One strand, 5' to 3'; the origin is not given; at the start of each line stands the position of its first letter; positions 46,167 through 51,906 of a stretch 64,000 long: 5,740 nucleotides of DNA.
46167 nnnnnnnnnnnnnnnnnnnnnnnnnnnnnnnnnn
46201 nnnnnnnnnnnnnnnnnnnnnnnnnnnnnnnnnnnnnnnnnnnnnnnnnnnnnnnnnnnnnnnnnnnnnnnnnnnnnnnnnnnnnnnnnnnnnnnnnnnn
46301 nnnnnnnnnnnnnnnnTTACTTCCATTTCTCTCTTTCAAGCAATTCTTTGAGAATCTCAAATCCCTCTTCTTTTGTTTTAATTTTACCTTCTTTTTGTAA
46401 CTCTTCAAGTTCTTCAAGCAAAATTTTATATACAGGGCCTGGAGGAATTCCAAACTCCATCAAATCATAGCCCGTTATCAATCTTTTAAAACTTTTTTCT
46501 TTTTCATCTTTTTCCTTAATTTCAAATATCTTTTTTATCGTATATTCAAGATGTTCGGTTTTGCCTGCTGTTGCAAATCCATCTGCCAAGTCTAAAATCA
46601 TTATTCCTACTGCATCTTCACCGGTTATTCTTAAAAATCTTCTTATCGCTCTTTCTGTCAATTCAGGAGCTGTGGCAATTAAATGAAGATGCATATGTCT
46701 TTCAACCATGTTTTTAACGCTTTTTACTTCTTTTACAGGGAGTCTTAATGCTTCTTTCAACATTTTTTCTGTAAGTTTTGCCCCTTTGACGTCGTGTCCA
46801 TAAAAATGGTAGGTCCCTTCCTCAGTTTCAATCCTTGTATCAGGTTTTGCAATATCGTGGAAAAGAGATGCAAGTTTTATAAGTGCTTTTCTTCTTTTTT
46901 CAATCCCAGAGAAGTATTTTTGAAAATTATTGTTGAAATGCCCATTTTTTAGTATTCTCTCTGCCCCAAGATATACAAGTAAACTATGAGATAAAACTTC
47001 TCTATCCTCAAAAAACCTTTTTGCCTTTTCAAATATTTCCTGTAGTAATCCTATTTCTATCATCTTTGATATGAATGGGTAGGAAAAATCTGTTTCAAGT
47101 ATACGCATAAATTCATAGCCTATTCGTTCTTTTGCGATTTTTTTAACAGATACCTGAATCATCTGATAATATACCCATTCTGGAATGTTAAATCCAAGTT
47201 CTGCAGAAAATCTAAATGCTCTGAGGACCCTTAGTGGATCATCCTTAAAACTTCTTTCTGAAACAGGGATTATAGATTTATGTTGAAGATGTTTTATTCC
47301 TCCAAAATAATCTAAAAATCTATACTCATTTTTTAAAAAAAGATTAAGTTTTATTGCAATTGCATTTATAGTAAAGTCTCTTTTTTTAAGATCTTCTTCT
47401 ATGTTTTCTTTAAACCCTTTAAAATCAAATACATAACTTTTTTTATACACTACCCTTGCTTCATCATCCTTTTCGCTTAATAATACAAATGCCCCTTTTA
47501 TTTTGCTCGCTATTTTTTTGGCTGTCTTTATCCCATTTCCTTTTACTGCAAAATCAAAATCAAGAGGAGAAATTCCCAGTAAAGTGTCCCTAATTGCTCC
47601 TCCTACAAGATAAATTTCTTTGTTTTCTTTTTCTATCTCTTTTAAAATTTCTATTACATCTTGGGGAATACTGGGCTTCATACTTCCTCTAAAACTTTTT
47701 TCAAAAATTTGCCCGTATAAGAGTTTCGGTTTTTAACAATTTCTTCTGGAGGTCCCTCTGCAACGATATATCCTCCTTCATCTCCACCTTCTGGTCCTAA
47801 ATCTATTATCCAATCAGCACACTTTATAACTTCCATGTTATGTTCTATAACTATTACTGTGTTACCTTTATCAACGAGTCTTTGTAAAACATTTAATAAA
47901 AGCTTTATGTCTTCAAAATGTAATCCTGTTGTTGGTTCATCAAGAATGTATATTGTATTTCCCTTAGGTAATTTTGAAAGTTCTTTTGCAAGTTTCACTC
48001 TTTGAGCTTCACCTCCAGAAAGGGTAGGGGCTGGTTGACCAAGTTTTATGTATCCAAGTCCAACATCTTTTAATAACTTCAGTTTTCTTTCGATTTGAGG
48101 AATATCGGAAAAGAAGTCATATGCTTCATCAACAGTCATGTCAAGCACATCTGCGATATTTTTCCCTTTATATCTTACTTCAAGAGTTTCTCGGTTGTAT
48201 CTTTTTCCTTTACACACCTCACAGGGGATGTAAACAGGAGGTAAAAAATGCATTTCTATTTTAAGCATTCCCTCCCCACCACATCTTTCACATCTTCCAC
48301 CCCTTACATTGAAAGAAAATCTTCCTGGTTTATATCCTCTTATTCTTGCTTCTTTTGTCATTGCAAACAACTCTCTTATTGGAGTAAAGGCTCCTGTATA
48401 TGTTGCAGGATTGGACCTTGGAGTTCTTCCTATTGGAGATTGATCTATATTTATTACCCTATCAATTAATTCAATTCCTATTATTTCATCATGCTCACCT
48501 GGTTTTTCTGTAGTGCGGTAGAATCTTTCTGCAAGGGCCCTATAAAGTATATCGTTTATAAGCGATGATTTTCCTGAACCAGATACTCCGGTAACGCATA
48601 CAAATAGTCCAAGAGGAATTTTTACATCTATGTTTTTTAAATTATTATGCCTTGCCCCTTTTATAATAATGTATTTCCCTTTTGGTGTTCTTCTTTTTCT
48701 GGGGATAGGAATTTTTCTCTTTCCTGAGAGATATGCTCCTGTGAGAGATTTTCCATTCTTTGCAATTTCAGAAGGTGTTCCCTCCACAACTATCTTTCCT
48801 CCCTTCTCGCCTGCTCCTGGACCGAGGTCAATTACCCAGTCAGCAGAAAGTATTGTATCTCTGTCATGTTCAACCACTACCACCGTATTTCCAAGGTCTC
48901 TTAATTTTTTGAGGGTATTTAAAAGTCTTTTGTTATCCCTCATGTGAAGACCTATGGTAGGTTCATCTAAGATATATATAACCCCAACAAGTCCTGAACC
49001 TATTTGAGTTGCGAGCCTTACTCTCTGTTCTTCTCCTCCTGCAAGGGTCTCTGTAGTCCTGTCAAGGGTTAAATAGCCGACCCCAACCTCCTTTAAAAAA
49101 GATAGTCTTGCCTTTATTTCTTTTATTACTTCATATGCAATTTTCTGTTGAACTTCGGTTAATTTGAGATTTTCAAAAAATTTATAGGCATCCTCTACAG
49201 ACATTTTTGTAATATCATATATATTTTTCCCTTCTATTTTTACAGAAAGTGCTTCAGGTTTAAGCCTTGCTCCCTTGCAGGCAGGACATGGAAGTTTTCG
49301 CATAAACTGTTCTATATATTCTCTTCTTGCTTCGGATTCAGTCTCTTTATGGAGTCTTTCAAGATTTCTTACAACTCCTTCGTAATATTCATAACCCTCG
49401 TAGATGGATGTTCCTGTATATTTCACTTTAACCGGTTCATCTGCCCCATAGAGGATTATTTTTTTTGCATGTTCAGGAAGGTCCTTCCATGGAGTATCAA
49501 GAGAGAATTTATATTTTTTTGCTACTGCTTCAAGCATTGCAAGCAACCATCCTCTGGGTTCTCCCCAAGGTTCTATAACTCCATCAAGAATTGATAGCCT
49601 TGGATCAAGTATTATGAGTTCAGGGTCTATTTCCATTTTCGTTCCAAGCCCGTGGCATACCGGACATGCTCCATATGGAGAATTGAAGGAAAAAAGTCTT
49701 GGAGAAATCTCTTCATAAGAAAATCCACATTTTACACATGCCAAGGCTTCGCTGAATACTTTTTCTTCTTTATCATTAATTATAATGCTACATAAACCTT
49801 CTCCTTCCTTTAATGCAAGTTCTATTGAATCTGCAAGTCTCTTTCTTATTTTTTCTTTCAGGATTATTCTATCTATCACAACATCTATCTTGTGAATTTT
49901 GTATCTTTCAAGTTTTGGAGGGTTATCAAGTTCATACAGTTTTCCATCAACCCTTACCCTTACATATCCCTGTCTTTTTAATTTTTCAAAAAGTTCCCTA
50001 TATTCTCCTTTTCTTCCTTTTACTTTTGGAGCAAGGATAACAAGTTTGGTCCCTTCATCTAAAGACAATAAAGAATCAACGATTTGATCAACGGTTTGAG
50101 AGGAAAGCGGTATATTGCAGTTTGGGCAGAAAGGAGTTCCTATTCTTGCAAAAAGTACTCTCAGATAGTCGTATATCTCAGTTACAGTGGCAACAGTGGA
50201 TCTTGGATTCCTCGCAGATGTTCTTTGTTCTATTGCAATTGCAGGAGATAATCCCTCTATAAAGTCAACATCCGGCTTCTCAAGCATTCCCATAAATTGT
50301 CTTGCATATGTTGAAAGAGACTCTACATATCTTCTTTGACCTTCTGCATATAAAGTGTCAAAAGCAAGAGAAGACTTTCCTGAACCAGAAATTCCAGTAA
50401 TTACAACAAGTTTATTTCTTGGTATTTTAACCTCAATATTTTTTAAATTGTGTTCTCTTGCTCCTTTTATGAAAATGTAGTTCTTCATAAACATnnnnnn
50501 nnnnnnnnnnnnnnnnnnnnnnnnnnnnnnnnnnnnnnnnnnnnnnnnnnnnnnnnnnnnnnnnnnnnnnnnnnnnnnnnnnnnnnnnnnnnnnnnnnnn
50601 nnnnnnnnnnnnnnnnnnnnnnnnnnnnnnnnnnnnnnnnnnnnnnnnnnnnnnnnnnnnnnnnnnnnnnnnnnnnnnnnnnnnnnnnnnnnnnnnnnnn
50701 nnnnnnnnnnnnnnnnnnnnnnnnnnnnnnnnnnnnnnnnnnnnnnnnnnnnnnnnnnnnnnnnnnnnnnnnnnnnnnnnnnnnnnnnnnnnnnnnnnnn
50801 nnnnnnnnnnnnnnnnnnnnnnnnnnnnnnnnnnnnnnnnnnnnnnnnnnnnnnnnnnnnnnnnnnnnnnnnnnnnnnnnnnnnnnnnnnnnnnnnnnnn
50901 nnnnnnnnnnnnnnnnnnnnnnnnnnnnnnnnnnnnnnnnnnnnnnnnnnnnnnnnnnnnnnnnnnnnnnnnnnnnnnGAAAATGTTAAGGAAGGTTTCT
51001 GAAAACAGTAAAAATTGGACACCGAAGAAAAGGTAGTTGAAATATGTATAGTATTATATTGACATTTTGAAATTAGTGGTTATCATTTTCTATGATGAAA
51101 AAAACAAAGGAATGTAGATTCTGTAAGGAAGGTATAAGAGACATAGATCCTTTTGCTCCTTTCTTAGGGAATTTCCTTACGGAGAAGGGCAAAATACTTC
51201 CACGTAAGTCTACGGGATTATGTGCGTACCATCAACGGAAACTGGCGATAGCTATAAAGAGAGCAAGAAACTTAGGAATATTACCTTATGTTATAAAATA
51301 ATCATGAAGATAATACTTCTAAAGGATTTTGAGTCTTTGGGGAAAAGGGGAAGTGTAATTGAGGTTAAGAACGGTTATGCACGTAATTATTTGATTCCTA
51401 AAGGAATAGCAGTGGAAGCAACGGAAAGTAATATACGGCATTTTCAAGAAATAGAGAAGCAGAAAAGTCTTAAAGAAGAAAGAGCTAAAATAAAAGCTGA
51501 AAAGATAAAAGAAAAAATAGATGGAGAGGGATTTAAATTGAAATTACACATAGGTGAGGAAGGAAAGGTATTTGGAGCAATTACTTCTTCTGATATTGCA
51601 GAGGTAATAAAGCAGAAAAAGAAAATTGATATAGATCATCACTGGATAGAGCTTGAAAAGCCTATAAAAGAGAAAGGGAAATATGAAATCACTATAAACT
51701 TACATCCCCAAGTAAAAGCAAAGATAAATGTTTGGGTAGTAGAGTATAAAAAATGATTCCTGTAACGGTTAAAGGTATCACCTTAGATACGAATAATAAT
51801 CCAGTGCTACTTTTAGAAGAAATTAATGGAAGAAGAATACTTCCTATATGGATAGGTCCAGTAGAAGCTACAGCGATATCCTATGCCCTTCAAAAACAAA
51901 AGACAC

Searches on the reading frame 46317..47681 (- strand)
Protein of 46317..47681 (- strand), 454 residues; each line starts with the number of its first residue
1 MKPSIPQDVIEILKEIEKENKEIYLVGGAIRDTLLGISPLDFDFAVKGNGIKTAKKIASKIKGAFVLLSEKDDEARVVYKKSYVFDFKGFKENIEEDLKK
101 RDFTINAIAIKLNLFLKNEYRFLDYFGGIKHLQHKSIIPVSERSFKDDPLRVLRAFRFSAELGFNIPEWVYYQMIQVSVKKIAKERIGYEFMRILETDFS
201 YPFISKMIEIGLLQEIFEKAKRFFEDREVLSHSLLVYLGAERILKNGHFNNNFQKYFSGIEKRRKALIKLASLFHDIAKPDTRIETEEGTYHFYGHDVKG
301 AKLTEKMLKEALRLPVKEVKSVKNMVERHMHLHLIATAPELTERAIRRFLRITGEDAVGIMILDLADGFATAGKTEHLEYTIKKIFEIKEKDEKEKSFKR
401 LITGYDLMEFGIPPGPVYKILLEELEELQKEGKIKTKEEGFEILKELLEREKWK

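Call 34: search_protein_families(library=pfam, proteins=[window:46317-47681:-], max_evalue=0.00001)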
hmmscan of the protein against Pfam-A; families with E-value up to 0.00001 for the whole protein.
window:46317-47681:- (454 aa): 3 families
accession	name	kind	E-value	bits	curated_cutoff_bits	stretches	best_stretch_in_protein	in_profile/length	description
PF01743.26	PolyA_pol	-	2.8e-20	73.4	23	1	23-137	1-125/126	Poly A polymerase head domain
PF01966.28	HD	-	5.8e-09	36.7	22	1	229-368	1-112/116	HD domain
PF12627.12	PolyA_pol_RNAbd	-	1.1e-06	28.7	22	1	178-220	18-60/64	Probable RNA and SrmB- binding site of polymerase A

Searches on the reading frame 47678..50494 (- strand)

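Call 34: search_protein_families(library=pfam, proteins=[window:47678-50494:-], max_evalue=0.00001)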
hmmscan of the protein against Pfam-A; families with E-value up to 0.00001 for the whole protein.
window:47678-50494:- (938 aa): 10 families
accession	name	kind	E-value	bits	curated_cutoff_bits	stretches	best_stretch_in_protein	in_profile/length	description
PF17760.6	UvrA_inter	-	5.5e-42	142.5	23.3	1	133-241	1-109/109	UvrA interaction domain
PF17755.6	UvrA_DNA-bind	-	1.1e-32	113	23.2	1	290-396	1-110/110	UvrA DNA-binding domain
PF00005.33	ABC_tran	-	9.2e-21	75.3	25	0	799-856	83-137/137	ABC transporter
PF02463.25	SMC_N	-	1.6e-09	37.9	40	0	810-897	135-209/220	RecF/RecN/SMC N terminal domain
PF13304.12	AAA_21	-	4.2e-09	37.3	27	0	792-889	177-302/304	AAA domain, putative AbiEii toxin, Type IV TA system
PF13191.12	AAA_16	-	9.4e-09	36.4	32.6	0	629-668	24-63/167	AAA ATPase domain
PF20703.3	nSTAND1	-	3.3e-08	34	27.1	0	13-53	19-59/379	Novel STAND NTPase 1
PF13555.12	AAA_29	-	1.2e-06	28.5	27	0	20-43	15-38/61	P-loop containing region of AAA domain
PF03193.22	RsgA_GTPase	-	1.6e-06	28.5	30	0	611-655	89-133/174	RsgA GTPase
PF20720.3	nSTAND3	-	3.3e-06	27.3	27.2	0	18-49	8-39/155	Novel STAND NTPase 3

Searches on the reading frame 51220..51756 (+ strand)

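Call 34: search_protein_families(library=pfam, proteins=[window:51220-51756:+], max_evalue=0.00001)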
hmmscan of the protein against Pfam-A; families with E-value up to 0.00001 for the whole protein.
window:51220-51756:+ (178 aa): 2 families
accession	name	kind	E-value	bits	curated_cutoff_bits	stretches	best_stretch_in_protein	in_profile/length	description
PF03948.19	Ribosomal_L9_C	-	1e-25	90.4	23.2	1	92-175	2-86/86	Ribosomal protein L9, C-terminal domain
PF01281.25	Ribosomal_L9_N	-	6.3e-24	83.7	20.7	1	29-75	1-47/47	Ribosomal protein L9, N-terminal domain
